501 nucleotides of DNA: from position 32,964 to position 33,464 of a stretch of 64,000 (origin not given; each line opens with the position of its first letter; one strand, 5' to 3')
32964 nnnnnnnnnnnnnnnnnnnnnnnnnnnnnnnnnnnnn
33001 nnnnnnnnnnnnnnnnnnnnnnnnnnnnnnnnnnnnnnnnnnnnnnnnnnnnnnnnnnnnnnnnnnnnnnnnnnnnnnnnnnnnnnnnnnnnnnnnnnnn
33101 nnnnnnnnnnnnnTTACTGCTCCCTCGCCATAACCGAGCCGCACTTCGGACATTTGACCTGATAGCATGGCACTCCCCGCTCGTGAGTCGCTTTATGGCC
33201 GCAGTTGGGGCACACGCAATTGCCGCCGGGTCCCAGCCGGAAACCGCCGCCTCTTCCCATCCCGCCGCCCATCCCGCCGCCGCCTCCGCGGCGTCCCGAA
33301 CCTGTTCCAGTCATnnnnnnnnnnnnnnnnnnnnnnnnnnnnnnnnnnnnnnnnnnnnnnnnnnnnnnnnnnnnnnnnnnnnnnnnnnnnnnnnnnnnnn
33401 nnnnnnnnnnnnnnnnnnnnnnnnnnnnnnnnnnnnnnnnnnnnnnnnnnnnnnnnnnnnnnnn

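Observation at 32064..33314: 66-aa Gly-rich zinc-ribbon peptide with a perfect Shine-Dalgarno, encoded directly upstream of a radical SAM enzyme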

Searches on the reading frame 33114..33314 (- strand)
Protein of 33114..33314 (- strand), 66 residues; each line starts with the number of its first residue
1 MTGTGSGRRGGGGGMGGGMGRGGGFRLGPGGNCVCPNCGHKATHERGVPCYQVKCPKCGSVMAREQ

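Call 3: search_protein_families(library=pfam, proteins=[window:33114-33314:-], max_evalue=0.01)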
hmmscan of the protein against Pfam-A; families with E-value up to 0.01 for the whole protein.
window:33114-33314:- (66 aa): 4 families
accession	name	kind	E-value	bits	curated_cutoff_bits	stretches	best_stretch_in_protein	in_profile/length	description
PF13248.11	Zn_ribbon_3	-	0.00033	20.4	27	0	53-61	3-11/26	zinc-ribbon domain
PF13240.11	Zn_Ribbon_1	-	0.0014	18.8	25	0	35-41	2-8/23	zinc-ribbon domain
PF08271.17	Zn_Ribbon_TF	-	0.0032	17.4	29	0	54-61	2-9/43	TFIIB zinc-binding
PF03119.21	DNA_ligase_ZBD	-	0.0037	17.6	25.8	0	54-65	1-12/27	NAD-dependent DNA ligase C4 zinc finger domain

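Call 4: search_protein_families(library=ncbifam, proteins=[window:33114-33314:-], max_evalue=0.01)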
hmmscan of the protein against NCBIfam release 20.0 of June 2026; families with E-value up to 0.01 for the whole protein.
window:33114-33314:- (66 aa): 1 family
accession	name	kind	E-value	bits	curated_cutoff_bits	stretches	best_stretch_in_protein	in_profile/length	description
NF038384.1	zinc_YnfU_fam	subfamily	0.00043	19.8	36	0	32-45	16-29/52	YnfU family zinc-binding protein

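Call 5: find_homologous_proteins(query=window:33114-33314:-, max_evalue=0.01)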
Query window:33114-33314:- (66 aa): 89 proteins with E <= 0.01 among 245 candidates.
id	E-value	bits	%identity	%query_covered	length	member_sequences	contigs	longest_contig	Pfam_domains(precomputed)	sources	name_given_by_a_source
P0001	1.8e-35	138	100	100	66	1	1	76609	-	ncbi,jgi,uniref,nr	ncbi:MAG: hypothetical protein C4520_21965 [Candidatus Abyssobacteria bacterium SURF_5]|uniref:Ferre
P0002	1.2e-21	94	74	53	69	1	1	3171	-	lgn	-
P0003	1.8e-18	84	78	56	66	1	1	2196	-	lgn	-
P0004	2.2e-18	84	71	53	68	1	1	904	-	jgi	jgi:hypothetical protein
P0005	3.5e-18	83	71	53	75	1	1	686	PF17253.8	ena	-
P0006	1.7e-17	81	67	50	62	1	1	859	-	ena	-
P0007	5.2e-17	79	66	53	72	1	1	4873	-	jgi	jgi:electron transport complex protein RnfB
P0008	7.6e-17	79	73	56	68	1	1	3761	-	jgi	jgi:hypothetical protein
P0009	1.3e-16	78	59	52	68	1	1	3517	-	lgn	-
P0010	3.7e-16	76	76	50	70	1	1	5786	-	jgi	jgi:hypothetical protein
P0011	4.2e-16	76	70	61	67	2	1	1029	-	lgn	-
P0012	1.0e-15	75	70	50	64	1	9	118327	-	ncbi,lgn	-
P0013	1.1e-15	75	76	52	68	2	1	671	-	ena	-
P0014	1.1e-15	75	68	52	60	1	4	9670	-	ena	-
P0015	1.5e-15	75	64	64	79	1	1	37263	-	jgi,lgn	-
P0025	5.3e-14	70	63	53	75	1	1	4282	PF17253.8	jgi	jgi:hypothetical protein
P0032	1.4e-13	68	71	52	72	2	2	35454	-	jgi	jgi:predicted RNA-binding Zn-ribbon protein involved in translation (DUF1610 family)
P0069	4.4e-9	54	65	70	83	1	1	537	PF17253.8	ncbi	-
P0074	1.3e-8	53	61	50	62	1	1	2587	-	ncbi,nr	ncbi:MAG TPA: dinitrogenase iron-molybdenum cofactor biosynthesis protein, partial [Candidatus Hydro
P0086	2.4e-5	42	61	58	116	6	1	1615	PF17253.8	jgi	-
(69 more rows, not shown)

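Call 28: search_protein_families(library=pfam, proteins=[P0086], max_evalue=0.001)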
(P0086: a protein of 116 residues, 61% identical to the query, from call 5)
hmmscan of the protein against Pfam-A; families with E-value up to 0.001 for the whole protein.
P0086 (116 aa): 3 families
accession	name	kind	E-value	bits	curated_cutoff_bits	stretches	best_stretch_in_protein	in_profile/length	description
PF17253.7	DUF5320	-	1.7e-11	45.6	27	1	1-56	1-51/99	Family of unknown function (DUF5320)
PF13240.11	Zn_Ribbon_1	-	0.0003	20.9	25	0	106-111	16-21/23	zinc-ribbon domain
PF13248.11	Zn_ribbon_3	-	0.00099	18.9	27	0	104-111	17-24/26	zinc-ribbon domain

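Call 36: find_encoding_contigs(protein=P0002, flank=8000, max_places=2)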
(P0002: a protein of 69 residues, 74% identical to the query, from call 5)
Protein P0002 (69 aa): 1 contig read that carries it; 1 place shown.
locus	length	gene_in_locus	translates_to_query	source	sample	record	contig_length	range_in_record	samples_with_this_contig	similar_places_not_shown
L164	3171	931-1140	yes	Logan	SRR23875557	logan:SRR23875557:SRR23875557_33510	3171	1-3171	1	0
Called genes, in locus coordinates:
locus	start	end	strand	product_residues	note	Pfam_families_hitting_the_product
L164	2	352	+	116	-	?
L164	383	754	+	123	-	PF17253:DUF5320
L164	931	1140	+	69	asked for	-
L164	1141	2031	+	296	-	PF10609:ParA, PF13614:AAA_31 (weak), PF00142:Fer4_NifH (faint), PF01656:CbiA, PF25160:LdpA_Fe-S-bd (faint), PF14697:Fer4_21 (weak), PF13187:Fer4_9 (weak), PF00037:Fer4 (weak), +1 more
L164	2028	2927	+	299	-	PF01656:CbiA, PF10609:ParA (faint), PF13614:AAA_31 (faint), PF13534:Fer4_17 (faint), PF13187:Fer4_9 (weak), PF14697:Fer4_21 (weak), PF12838:Fer4_7 (weak), PF00037:Fer4 (weak), +4 more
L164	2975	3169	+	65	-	?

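Call 50: list_cluster_members(proteins=[P0001, P0090, P0074, P0032])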
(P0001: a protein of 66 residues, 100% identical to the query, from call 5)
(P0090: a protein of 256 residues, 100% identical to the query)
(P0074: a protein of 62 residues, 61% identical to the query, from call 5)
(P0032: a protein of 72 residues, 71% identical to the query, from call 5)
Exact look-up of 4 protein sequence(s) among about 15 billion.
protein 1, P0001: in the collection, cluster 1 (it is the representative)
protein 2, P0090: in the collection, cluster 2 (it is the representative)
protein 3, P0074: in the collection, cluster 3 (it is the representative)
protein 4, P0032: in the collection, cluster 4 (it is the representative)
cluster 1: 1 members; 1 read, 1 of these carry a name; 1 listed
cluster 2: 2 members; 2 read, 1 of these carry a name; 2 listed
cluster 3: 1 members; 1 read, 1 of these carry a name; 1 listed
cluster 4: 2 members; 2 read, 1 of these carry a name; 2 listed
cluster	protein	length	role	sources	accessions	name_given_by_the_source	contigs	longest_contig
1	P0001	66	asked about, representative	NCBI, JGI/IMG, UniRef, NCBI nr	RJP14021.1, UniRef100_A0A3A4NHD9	MAG: hypothetical protein C4520_21965 [Candidatus Abyssobacteria bacterium SURF_5] | Ferredoxin n=1 Tax=Abyssobacteria bacterium (strain SURF_5) TaxID=2093360 ... | MAG: hypothetical protein C4520_21965 [Candidatus Abyssubacteria bacterium SURF_5]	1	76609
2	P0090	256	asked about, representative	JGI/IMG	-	-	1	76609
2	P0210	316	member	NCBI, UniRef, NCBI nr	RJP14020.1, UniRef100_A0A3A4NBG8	MAG: radical SAM protein [Candidatus Abyssobacteria bacterium SURF_5] | Radical SAM protein n=1 Tax=Abyssobacteria bacterium (strain SURF_5) TaxID=2093360 ... | MAG: radical SAM protein [Candidatus Abyssubacteria bacterium SURF_5]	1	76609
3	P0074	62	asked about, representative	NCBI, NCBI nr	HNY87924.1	MAG TPA: dinitrogenase iron-molybdenum cofactor biosynthesis protein, partial [Candidatus ... | dinitrogenase iron-molybdenum cofactor biosynthesis protein [Candidatus Hydrogenedentota ...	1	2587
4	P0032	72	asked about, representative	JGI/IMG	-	predicted RNA-binding Zn-ribbon protein involved in translation (DUF1610 family)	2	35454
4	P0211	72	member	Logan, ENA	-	-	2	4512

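Call 53: predict_structure(alignment_id=A1)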
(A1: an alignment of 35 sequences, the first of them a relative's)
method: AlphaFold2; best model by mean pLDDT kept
length: 66 residues; sequences in the alignment: 35
mean_pLDDT: 70.5   pTM: 0.45
mean pLDDT of the five models: 70.5, 69.8, 68.9, 66.5, 65.7
residues with pLDDT >= 90: 16; 70-90: 19; 50-70: 12; < 50: 19
segments of 3 or more residues with pLDDT < 50: 10-26
pLDDT, mean of each block of 10 residues (from residue 1): 56 46 49 89 85 91 84
secondary structure, 60 per line:
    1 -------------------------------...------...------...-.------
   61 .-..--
elements in order: E32-34 E41-43

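Call 56: fold_search(model_id=the predicted structure, library=pdb)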
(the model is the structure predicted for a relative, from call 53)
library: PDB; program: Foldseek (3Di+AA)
matches with E <= 10: 164; with E <= 0.001: 0
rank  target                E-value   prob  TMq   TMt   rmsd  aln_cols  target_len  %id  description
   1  8hil_L                5.6e-01  0.60  0.38  0.51   2.6        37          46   24  A cryo-EM structure of B. oleracea RNA polymerase V at 3.57 Angstrom (released 2023-03-22)
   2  5oik_L                7.4e-01  0.60  0.40  0.54   2.2        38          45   18  Structure of an RNA polymerase II-DSIF transcription elongation complex (released 2017-09-13)
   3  5xog_L                8.5e-01  0.54  0.39  0.51   2.5        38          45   24  RNA Polymerase II elongation complex bound with Spt5 KOW5 and Elf1 (released 2017-08-16)
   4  2dcu_A                9.7e-01  0.57  0.35  0.06   2.4        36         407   25  Crystal structure of translation initiation factor aIF2betagamma heterodimer with GDP (released 2006-07-25)
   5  3wwn_B                1.0e+00  0.35  0.34  0.40   2.5        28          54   32  Crystal structure of LysZ from Thermus thermophilus complex with LysW (released 2014-11-19)
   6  7z0h_L                1.1e+00  0.47  0.37  0.47   2.5        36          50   19  Structure of yeast RNA Polymerase III-Ty1 integrase complex at 2.6 A (focus subunit AC40). (released 2023-04-05)
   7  5iy0_A                1.1e+00  0.33  0.36  0.11   3.9        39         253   28  PfMCM N-terminal domain double hexamer (released 2016-07-13)
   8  7rxn                  1.2e+00  0.35  0.37  0.45   3.2        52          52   19  STRUCTURE OF RUBREDOXIN FROM DESULFOVIBRIO VULGARIS AT 1.5 A RESOLUTION (released 1991-07-15)
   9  9f29_B                1.4e+00  0.54  0.39  0.03   2.6        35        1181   26  Pyrococcus abyssi PolD in complex with Rpa2 winged-helix domain class 1 (composite map) (released 2024-12-04)
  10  7eu1_L                1.5e+00  0.30  0.38  0.51   2.8        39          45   26  The cryo-EM structure of A. thaliana Pol IV-RDR2 holoenzyme (released 2021-12-29)
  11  7oqy_Y                1.5e+00  0.06  0.23  0.17  26.6        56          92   21  Cryo-EM structure of the cellular negative regulator TFS4 bound to the archaeal RNA polymerase (released 2021-08-25)
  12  1zin                  1.6e+00  0.44  0.36  0.12   3.8        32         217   31  ADENYLATE KINASE WITH BOUND AP5A (released 1997-06-16)
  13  3p2a_A                1.6e+00  0.41  0.39  0.19   2.3        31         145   26  Crystal Structure of Thioredoxin 2 from Yersinia pestis (released 2010-10-13)
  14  4qbh_A                1.6e+00  0.41  0.38  0.12   3.5        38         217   29  Crystal structure of a stable adenylate kinase variant AKlse5 (released 2014-06-25)
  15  7fsf                  1.6e+00  0.41  0.33  0.02   3.1        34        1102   26  CRYSTAL STRUCTURE OF T. MARITIMA REVERSE GYRASE ACTIVE SITE VARIANT Y851F (released 2023-05-10)
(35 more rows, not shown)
